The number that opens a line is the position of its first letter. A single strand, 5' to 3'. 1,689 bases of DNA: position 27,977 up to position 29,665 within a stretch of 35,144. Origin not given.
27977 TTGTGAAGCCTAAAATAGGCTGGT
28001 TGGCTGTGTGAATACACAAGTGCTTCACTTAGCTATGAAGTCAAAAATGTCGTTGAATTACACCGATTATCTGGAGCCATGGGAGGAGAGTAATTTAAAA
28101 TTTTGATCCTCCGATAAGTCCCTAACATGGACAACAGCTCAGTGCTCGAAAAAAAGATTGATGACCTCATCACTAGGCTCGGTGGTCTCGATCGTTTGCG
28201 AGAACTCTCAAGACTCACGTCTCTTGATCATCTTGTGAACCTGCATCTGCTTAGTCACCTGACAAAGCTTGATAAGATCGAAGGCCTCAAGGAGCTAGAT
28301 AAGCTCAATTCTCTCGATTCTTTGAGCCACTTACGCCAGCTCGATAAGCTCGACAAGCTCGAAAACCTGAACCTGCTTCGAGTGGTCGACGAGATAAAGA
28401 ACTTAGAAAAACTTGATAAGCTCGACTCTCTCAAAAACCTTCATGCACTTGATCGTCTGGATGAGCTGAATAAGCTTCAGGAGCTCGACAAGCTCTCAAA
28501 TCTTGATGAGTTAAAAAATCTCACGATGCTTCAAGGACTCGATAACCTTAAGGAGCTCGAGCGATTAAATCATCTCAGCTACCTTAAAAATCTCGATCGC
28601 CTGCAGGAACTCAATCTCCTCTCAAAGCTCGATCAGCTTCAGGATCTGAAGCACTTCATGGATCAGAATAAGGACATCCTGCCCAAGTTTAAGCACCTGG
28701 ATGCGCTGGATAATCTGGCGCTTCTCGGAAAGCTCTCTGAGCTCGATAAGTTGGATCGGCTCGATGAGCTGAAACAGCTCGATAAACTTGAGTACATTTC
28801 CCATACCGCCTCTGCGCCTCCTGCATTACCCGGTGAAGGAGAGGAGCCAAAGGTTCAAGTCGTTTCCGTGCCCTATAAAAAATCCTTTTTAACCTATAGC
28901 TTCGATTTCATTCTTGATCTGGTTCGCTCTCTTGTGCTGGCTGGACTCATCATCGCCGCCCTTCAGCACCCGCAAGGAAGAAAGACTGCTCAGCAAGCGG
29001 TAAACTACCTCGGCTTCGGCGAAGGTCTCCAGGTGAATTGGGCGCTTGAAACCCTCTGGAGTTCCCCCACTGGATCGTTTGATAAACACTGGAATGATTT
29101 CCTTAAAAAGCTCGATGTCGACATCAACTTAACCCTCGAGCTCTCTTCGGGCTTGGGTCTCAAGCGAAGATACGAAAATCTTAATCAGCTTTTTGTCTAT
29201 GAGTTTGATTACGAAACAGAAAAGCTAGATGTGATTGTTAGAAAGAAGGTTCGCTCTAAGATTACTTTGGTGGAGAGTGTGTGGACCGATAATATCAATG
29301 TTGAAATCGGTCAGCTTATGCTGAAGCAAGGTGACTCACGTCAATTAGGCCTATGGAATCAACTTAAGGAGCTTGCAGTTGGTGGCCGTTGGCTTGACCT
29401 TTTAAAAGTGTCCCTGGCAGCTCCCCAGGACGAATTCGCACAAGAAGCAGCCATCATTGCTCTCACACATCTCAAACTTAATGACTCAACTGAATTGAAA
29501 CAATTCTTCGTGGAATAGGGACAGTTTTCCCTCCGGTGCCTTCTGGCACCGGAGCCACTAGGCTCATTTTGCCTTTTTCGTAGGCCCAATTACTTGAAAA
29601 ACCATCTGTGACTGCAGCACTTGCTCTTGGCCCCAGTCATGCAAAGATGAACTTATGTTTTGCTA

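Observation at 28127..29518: Membrane protein built from about 65 consecutive Leu-X-X triplets (period-3 leucine repeat)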

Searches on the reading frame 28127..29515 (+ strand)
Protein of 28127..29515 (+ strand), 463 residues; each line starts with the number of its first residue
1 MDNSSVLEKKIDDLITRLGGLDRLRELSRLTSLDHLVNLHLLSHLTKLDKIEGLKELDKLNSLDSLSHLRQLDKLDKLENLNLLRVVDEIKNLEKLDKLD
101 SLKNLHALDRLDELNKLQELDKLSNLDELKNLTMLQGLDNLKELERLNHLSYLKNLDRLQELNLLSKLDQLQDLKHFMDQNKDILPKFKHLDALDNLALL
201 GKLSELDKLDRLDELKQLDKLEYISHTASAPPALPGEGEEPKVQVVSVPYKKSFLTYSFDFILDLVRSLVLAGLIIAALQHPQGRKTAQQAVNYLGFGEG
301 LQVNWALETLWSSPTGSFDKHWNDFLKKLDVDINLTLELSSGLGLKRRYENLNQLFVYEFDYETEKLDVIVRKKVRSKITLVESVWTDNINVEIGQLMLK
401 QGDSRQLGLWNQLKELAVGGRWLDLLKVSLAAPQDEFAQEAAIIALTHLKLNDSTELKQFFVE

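Call 5: search_protein_families(library=pfam, proteins=[window:28127-29515:+], max_evalue=10)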
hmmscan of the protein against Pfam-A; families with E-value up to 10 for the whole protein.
window:28127-29515:+ (463 aa): 3 families
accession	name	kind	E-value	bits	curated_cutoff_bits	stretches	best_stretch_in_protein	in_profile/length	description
PF25203.1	DAAF9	-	0.15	11.2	27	1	306-341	4-39/501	DAAF9 domain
PF20854.2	LED_rpt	-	0.27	11.4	59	1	21-127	31-134/176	LED repeat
PF04565.21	RNA_pol_Rpb2_3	-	0.44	11.2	21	0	57-74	3-20/68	RNA polymerase Rpb2, domain 3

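Call 6: search_protein_families(library=ncbifam, proteins=[window:28127-29515:+], max_evalue=10)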
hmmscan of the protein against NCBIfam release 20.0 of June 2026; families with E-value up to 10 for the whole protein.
window:28127-29515:+ (463 aa): 1 family
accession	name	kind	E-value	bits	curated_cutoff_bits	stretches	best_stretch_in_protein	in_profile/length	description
NF033189.1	internalin_A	exception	0.0001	20.8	1600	1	22-220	83-279/799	class 1 internalin InlA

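Call 7: search_solved_structures(query=window:28127-29515:+, max_evalue=10, show_alignments=3)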
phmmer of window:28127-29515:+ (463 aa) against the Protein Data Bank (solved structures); distinct sequences matched with E-value up to 10: 14.
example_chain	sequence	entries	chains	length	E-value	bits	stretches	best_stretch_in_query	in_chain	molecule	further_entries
9y6s_8C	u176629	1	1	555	0.0031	19.7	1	57-163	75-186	Dynein regulatory complex subunit 3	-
9y6s_5o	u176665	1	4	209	0.0083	18.2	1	29-135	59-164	Dynein axonemal light chain 1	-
8dha_C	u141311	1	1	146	0.057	15.5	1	27-124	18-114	Leptin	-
8dh8_C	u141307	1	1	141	0.06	15.4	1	27-124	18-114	Leptin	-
7z3r_A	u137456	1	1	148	0.062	15.4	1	27-124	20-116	Leptin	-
8avb_A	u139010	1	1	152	0.066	15.3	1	27-124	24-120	Leptin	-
7z3p_A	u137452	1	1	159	0.077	15.1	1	27-124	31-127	Leptin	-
8dh9_C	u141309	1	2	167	0.087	14.9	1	27-124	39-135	Leptin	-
8avc_A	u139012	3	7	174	0.099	14.7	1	27-124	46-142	Leptin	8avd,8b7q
4ezg_A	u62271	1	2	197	0.15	14.1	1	44-148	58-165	Putative uncharacterized protein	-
7qgs_B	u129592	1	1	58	0.33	13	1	14-61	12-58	Cbp/p300-interacting transactivator 2,Hypoxia-inducible factor 1-alpha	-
7lvs_F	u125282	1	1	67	0.33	13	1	7-61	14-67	Cbp/p300-interacting transactivator 2,Hypoxia-inducible factor 1-alpha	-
4l3f_A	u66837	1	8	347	0.61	12.1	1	38-148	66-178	Internalin K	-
4l3a_A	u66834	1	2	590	1.2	11.1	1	43-148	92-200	Internalin K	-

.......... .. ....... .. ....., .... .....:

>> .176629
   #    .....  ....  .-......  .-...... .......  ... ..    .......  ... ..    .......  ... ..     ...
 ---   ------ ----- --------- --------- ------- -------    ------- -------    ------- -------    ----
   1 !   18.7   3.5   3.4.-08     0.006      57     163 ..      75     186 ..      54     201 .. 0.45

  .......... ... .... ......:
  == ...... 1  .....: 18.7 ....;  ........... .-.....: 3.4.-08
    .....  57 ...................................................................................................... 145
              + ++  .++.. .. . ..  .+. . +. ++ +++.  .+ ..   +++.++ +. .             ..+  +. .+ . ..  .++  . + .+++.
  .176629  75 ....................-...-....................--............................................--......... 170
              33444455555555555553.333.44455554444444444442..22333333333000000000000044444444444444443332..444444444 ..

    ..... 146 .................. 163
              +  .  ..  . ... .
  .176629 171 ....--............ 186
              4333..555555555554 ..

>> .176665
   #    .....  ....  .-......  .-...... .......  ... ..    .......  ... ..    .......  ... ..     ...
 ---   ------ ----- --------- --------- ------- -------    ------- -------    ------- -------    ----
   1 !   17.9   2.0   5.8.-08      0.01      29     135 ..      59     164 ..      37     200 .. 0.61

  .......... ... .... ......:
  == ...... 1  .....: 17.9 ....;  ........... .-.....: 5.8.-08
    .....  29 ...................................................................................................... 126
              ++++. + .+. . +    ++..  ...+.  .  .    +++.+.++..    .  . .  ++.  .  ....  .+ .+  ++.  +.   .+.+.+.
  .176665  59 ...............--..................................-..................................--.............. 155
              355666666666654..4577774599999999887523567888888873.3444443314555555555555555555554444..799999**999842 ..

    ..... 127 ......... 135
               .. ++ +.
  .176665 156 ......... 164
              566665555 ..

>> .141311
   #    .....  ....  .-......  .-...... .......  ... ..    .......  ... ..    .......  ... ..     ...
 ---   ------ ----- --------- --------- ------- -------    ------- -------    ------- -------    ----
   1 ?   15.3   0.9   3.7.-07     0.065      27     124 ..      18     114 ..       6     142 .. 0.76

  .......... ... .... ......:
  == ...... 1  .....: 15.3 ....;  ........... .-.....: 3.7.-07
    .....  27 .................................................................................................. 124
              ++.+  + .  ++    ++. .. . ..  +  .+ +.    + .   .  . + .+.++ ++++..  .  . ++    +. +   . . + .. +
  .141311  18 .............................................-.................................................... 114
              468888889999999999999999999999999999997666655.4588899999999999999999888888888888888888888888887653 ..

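Call 8: find_homologous_proteins(query=window:28127-29515:+, max_evalue=0.001)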
Query window:28127-29515:+ (463 aa): 93 proteins with E <= 0.001 among 8000 candidates.
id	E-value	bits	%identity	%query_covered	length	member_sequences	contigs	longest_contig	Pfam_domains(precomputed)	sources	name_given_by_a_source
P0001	1.2e-288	975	100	100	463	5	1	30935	-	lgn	-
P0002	8.9e-277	936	96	100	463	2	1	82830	-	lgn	-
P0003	1.7e-262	889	92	100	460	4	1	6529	-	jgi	jgi:hypothetical protein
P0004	9.5e-241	817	85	100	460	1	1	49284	-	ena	-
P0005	2.1e-230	783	81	100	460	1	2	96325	-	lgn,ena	-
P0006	3.9e-223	759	79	100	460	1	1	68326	-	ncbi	-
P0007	1.4e-185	635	67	100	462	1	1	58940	-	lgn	-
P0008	1.4e-183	629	67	100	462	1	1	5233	-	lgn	-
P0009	1.4e-127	444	52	99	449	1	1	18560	-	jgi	jgi:hypothetical protein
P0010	8.5e-127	442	52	99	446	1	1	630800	-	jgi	jgi:hypothetical protein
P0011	1.8e-122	427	49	99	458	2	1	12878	-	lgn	-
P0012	1.7e-120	421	49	99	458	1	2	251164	-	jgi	jgi:hypothetical protein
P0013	2.5e-120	420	49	99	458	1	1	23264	-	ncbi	-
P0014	2.7e-118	414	47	100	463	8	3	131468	-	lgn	-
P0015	3.4e-118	413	47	100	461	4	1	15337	-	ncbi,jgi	jgi:hypothetical protein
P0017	1.3e-113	398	46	99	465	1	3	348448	-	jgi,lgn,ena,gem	-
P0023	6.8e-93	330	45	97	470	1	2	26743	-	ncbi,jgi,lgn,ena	-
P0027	3.3e-42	163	34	96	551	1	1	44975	-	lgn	-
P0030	7.9e-39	152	28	96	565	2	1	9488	-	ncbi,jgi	jgi:hypothetical protein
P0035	2.1e-34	137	29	94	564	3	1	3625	-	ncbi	-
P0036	2.9e-34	137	28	85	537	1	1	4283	-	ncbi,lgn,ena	-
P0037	6.9e-33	132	30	89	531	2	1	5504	-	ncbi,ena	-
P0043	2.8e-30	124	32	72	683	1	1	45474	-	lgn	-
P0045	5.2e-29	119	30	83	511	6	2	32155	-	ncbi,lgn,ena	-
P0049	1.8e-27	114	30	77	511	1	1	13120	-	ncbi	-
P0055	1.7e-25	108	30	84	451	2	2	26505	-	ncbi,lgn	-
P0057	2.4e-25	107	27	89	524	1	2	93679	-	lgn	-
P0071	3.0e-22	97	31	79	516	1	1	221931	-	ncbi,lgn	ncbi:MAG: hypothetical protein ACOYL6_08145 [Bacteriovoracaceae bacterium]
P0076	5.1e-20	90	30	85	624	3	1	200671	-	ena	-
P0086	1.2e-15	76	36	37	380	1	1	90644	PF19865.5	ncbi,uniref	ncbi:DUF6338 family protein [Vampirovibrio sp.]|uniref:DUF6338 family protein n=1 Tax=Vampirovibrio 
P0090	1.7e-13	68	42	32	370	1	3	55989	PF19865.5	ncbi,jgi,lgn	ncbi:MAG TPA: DUF6338 family protein [Coleofasciculaceae cyanobacterium]|jgi:hypothetical protein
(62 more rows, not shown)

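Call 19: predict_structure(protein=window:28127-29515:+)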
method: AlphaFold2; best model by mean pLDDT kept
length: 463 residues; sequences in the alignment: 1
mean_pLDDT: 42.8   pTM: 0.22
mean pLDDT of the five models: 42.8, 40.5, 35.5, 35.2, 31.9
residues with pLDDT >= 90: 0; 70-90: 17; 50-70: 74; < 50: 372
segments of 3 or more residues with pLDDT < 50: 1-8, 21-72, 117-119, 121-125, 132-134, 136-405
pLDDT, mean of each block of 10 residues (from residue 1): 45 50 40 42 41 42 39 49 49 50 47 51 48 48 44 36 36 44 42 36 39 37 27 33 28 29 40 44 45 39 39 40 38 25 32 31 30 29 31 40 54 68 79 69 65 55 56
secondary structure, 60 per line:
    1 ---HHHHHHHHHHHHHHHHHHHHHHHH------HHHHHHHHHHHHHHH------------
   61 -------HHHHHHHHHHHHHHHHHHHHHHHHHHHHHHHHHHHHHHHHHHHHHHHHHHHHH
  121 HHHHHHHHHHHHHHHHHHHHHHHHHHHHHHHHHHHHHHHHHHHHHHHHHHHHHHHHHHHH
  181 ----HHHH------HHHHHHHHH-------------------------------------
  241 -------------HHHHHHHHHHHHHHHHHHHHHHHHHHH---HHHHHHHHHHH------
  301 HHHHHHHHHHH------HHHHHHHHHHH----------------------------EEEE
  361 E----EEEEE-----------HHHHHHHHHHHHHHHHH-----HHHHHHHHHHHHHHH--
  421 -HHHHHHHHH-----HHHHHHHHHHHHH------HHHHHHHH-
elements in order: H4-27 H34-48 H68-180 H185-188 H195-203 H254-280 H284-294 H301-311 H318-328 E357-361 E366-370 H382-398 H404-418 H422-430 H436-448 H455-462
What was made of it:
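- Tried and rejected: Single-sequence AlphaFold was uninformative, with pLDDT 43 (call 19).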

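Call 20: find_encoding_contigs(protein=P0017, flank=6000, max_places=2)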
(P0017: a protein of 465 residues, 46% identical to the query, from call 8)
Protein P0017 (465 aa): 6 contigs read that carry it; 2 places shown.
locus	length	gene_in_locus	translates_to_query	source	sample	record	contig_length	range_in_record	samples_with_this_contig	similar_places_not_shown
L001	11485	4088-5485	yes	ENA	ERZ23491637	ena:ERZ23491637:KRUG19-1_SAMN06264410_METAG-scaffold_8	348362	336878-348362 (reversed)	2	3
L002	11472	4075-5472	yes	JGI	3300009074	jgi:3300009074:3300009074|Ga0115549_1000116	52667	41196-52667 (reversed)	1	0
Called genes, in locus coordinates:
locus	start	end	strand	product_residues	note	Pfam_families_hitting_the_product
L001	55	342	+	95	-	PF00166:Cpn10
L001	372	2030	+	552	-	-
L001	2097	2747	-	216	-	-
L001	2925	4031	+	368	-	-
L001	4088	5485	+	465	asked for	-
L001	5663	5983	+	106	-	-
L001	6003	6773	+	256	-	PF00413:Peptidase_M10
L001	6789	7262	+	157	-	-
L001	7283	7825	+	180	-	-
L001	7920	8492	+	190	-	PF05175:MTS (weak), PF13489:Methyltransf_23, PF03848:TehB, PF08241:Methyltransf_11, PF08242:Methyltransf_12, PF13649:Methyltransf_25, PF13847:Methyltransf_31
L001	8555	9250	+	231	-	-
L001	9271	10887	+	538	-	PF00496:SBP_bac_5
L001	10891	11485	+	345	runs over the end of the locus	PF19300:BPD_transp_1_N (faint), PF00528:BPD_transp_1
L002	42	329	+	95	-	PF00166:Cpn10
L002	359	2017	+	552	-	-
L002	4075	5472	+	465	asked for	-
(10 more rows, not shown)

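Call 21: find_encoding_contigs(protein=P0071, flank=6000, max_places=2)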
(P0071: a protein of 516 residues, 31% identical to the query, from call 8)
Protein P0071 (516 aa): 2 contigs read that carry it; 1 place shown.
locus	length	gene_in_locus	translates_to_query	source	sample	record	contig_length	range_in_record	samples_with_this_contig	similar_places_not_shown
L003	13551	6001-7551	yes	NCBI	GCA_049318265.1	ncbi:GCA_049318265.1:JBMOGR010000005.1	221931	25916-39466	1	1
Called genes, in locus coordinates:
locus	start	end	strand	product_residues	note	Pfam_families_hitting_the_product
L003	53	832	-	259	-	PF13177:DNA_pol3_delta2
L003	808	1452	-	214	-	PF02223:Thymidylate_kin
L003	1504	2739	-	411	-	PF14237:GYF_2 (faint)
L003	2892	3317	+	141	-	PF02657:SufE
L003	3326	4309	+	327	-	PF00490:ALAD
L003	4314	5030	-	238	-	PF13677:MotB_plug, PF00691:OmpA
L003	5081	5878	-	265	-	PF01618:MotA_ExbB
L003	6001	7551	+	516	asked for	-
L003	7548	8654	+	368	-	-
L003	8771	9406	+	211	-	-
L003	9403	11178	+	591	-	-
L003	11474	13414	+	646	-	PF00041:fn3 (faint)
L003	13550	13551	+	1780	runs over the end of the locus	PF25059:FN3_DSCAM-DSCAML_C (faint), PF16656:Pur_ac_phosph_N (faint), PF00041:fn3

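Call 32: search_protein_families(library=pfam, proteins=[L001:2925-4028:+, L003:7548-8651:+, L003:8771-9403:+, L003:9403-11175:+, L001:2097-2744:-, L001:5663-5980:+], max_evalue=0.1)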
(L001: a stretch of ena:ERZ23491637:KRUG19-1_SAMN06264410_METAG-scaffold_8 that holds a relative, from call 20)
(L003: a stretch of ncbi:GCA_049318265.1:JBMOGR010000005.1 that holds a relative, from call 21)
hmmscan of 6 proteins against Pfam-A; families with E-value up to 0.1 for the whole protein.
L001:2925-4028:+ (368 aa): 1 family
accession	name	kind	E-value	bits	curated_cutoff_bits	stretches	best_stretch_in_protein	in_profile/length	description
PF10907.13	DUF2749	-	0.01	16.3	25.5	0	174-210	3-40/72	Protein of unknown function (DUF2749)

L003:7548-8651:+ (368 aa): 2 families
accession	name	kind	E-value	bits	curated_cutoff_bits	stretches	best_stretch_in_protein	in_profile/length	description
PF22342.1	T3SS_CopN_3rd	-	0.0023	18.5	27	1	234-274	11-51/99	T3SS, Low calcium response E, third helical domain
PF23758.1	TPR_HPS5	-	0.011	15.1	27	1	18-78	65-123/385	HPS5 TPR domain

L003:8771-9403:+ (211 aa): 0 families

L003:9403-11175:+ (591 aa): 4 families
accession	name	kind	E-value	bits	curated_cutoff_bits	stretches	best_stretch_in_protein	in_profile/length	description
PF03214.19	RGP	-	0.0092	15.6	23.8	1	137-243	233-340/342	Reversibly glycosylated polypeptide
PF11620.14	GABP-alpha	-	0.023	15.4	26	1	129-176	32-77/85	GA-binding protein alpha chain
PF20046.4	DUF6448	-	0.062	13.7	27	0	502-545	24-67/147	Family of unknown function (DUF6448)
PF24580.1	DUF7607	-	0.069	13.7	27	0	38-90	41-91/110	Domain of unknown function (DUF7607)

L001:2097-2744:- (215 aa): 1 family
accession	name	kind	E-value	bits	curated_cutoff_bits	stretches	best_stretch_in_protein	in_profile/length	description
PF24087.1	DUF7372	-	0.019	15.3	27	0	123-136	31-44/53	Domain of unknown function (DUF7372)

L001:5663-5980:+ (106 aa): 0 families

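Call 35: predict_structure(alignment_id=A2)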
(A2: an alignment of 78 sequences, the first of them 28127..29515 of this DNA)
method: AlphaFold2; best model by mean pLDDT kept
length: 463 residues; sequences in the alignment: 78
mean_pLDDT: 67.9   pTM: 0.42
mean pLDDT of the five models: 67.9, 66.7, 64.5, 63.9, 63.1
residues with pLDDT >= 90: 117; 70-90: 90; 50-70: 153; < 50: 103
segments of 3 or more residues with pLDDT < 50: 44-54, 140-150, 199-201, 203-206, 220-252
pLDDT, mean of each block of 10 residues (from residue 1): 67 68 56 52 48 49 51 53 56 52 51 52 51 48 48 50 57 71 60 49 48 49 40 36 37 64 82 68 66 70 85 79 91 93 91 91 90 96 97 94 91 97 96 96 96 86 82
secondary structure, 60 per line:
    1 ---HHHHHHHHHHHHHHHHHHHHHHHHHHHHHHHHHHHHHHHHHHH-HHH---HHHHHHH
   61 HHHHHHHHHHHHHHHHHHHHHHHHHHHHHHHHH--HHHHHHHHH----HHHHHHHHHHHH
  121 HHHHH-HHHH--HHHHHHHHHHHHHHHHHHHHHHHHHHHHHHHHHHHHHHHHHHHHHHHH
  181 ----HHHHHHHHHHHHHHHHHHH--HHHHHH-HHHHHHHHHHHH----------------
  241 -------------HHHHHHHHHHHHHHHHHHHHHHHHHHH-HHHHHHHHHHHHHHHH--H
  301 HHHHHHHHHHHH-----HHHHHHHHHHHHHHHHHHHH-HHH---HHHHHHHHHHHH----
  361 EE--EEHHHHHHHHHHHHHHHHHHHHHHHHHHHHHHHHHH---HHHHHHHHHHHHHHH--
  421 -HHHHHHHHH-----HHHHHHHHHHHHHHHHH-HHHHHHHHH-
elements in order: H4-46 H54-93 H96-104 H109-125 H127-130 H133-180 H185-203 H206-211 H213-224 H254-280 H282-297 H300-312 H318-337 H345-356 H367-400 H404-418 H422-430 H436-452 H454-462
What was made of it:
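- On Alpha-helical coiled coil: AlphaFold draws helix, but at pLDDT ~50 (call 35).
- AlphaFold2 with a 78-sequence alignment draws the array as ordinary alpha-helix, although only at pLDDT ~50 (call 35). DSSP on both AlphaFold models gives helix across most of residues 4-224 (calls 19, 35). pLDDT is only about 50 even with a 78-sequence alignment (call 35). AlphaFold, which models LRRs well, does not produce a solenoid (call 35). AlphaFold confidence is low over the array (calls 19, 35).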

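Call 41: fold_search(model_id=the predicted structure, library=pdb)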
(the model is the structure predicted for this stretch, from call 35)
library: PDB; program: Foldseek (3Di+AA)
matches with E <= 10: 167; with E <= 0.001: 0
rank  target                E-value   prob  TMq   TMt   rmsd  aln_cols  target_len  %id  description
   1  4xdj_D                5.8e-01  0.11  0.11  0.17  21.5       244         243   16  Crystal structure of human two pore domain potassium ion channel TREK2 (K2P10.1) in an alternate conformation (FORM 2) (released 2015-03-18)
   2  4xdj_B                6.4e-01  0.12  0.12  0.19  21.4       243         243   16  Crystal structure of human two pore domain potassium ion channel TREK2 (K2P10.1) in an alternate conformation (FORM 2) (released 2015-03-18)
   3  8j07_d3               1.0e+00  0.10  0.13  0.14  35.3       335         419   12  96nm repeat of human respiratory doublet microtubule and associated axonemal complexes (released 2023-07-26)
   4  6rv2_A                1.1e+00  0.09  0.11  0.18  20.8       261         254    7  Crystal structure of the human two pore domain potassium ion channel TASK-1 (K2P3.1) in a closed conformation (released 2019-08-07)
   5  6rv4_A                1.1e+00  0.09  0.11  0.18  20.5       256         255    7  Crystal structure of the human two pore domain potassium ion channel TASK-1 (K2P3.1) in a closed conformation with a b (released 2019-08-07)
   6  7f6v_A                1.1e+00  0.08  0.10  0.14  34.2       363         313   15  Cryo-EM structure of the human TACAN channel in a closed state (released 2022-02-16)
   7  6nwd                  1.1e+00  0.10  0.11  0.18  15.9       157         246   10  X-ray Crystallographic structure of Gloeobacter rhodopsin (released 2019-08-14)
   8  7wbj_R                1.2e+00  0.09  0.12  0.15  19.3       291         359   14  Cryo-EM structure of N-terminal modified human vasoactive intestinal polypeptide receptor 2 (VIP2R) in complex with PA (released 2022-05-18)
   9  4u6u_D                1.3e+00  0.14  0.18  0.26  31.9       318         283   12  Crystal Structure of the Cog5-Cog7 complex from Kluyveromyces lactis (released 2014-10-22)
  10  6rv3_C                1.5e+00  0.08  0.12  0.18  20.3       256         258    7  Crystal structure of the human two pore domain potassium ion channel TASK-1 (K2P3.1) in a closed conformation with a b (released 2019-08-07)
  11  8gne                  1.6e+00  0.07  0.11  0.12  23.3       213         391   13  Crystal structure of human adenosine A2A receptor in complex with an insurmountable inverse agonist, KW-6356. (released 2023-03-22)
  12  6rv2_C                1.7e+00  0.08  0.12  0.18  20.8       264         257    7  Crystal structure of the human two pore domain potassium ion channel TASK-1 (K2P3.1) in a closed conformation (released 2019-08-07)
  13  6rv2_B                1.7e+00  0.08  0.12  0.18  20.4       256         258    7  Crystal structure of the human two pore domain potassium ion channel TASK-1 (K2P3.1) in a closed conformation (released 2019-08-07)
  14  9muh_A                2.0e+00  0.07  0.11  0.18  20.0       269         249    9  Mus musculus TASK-1 (KCNK3) in MSP1E3D1 lipid nanodisc at pH 6.0 and 100 mM KCl (released 2026-01-28)
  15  4xdj_A                2.1e+00  0.07  0.12  0.19  20.8       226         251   16  Crystal structure of human two pore domain potassium ion channel TREK2 (K2P10.1) in an alternate conformation (FORM 2) (released 2015-03-18)
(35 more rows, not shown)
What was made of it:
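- Tried and rejected: Foldseek of the AlphaFold model against the PDB found nothing at E below 0.5 (call 41).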

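Call 45: search_protein_representatives(protein=window:28127-29515:+)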
Query: 463 residues. Proteins with E-value up to 0.001 (for the whole library): 672; up to 1e-10: 61; up to 1e-30: 7. The best 150 are listed.
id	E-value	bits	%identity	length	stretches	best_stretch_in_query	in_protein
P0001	3.7e-289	975.0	100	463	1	1-463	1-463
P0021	1.8e-104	366.5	47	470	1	6-462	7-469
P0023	2.2e-93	330.0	48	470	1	7-455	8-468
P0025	4.5e-87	309.1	51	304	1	168-461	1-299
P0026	3.0e-62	227.4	43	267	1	197-459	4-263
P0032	4.8e-38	147.6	39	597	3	18-335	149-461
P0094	6.3e-35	137.3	39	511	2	17-460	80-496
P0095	7.2e-30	120.6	37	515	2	40-399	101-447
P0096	4.5e-28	114.7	35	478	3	88-225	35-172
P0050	8.7e-28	113.8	37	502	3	21-189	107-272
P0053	8.8e-27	110.5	36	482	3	21-172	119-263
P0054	3.4e-26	108.5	43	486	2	37-206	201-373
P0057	7.5e-26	107.4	37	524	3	9-220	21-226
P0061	7.8e-25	104.1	35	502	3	63-217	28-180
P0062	8.1e-25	104.0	37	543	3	30-225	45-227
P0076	1.6e-20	89.8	33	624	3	41-222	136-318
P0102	3.3e-20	88.8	46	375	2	48-160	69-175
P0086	3.7e-16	75.5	42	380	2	19-168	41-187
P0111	1.9e-13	66.5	45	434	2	39-174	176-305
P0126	2.9e-11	59.4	13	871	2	50-174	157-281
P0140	3.8e-10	55.7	35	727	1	18-212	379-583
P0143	5.4e-10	55.2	26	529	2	27-206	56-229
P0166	5.4e-09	51.9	23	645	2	11-153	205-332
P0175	1.4e-08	50.5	25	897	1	32-189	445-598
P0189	2.9e-08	49.5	22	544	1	16-207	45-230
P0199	4.8e-08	48.7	41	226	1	36-166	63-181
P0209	8.5e-08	47.9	19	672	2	28-227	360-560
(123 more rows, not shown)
